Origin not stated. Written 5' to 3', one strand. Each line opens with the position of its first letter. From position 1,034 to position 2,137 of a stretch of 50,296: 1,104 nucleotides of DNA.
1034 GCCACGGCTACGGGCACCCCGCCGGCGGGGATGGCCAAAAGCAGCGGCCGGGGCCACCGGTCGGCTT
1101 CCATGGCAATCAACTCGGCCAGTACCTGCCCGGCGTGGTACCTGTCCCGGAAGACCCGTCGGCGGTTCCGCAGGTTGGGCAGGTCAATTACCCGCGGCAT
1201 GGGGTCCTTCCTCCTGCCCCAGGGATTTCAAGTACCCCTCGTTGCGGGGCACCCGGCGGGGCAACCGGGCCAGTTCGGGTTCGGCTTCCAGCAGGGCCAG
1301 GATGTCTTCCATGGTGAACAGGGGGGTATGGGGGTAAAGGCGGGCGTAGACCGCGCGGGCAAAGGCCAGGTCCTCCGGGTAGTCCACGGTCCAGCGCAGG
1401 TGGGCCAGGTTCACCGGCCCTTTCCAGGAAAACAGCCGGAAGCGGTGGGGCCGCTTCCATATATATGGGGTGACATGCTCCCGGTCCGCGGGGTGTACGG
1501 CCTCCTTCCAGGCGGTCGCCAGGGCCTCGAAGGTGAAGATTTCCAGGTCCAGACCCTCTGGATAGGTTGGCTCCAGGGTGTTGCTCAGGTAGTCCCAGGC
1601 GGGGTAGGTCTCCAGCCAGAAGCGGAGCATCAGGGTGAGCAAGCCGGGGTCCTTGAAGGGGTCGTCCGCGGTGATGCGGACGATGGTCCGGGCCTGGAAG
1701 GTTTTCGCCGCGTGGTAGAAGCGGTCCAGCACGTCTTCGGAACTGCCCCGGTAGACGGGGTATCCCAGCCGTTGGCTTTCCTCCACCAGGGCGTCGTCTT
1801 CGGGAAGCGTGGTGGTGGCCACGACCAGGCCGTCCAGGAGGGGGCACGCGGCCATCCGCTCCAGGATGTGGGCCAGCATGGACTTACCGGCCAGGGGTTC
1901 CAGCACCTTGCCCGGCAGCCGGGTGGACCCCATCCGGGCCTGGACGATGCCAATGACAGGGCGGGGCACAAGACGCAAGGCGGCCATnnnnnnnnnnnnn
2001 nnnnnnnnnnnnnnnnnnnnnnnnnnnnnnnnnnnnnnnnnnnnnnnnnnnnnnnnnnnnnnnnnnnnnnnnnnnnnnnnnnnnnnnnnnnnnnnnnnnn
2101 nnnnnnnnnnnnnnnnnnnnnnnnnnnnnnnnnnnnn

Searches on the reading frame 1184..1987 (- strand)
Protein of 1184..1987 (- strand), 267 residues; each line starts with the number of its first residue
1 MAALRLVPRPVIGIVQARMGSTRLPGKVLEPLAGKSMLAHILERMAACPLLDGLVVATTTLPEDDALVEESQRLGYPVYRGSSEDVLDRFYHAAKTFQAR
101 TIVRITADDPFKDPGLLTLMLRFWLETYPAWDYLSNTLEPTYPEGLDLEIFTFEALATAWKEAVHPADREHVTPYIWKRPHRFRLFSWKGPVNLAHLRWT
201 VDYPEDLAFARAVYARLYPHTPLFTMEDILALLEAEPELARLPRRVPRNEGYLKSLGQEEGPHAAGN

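Call 44: search_protein_families(library=pfam, proteins=[window:1184-1987:-], max_evalue=0.001)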
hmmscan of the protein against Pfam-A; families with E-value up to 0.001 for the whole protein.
window:1184-1987:- (267 aa): 2 families
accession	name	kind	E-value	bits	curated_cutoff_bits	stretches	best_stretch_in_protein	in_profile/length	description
PF02348.25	CTP_transf_3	-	2.4e-28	99.9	22.6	1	12-184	1-170/217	Cytidylyltransferase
PF12804.13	NTP_transf_3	-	8.6e-06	26.4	27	1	18-124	11-111/160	MobA-like NTP transferase domain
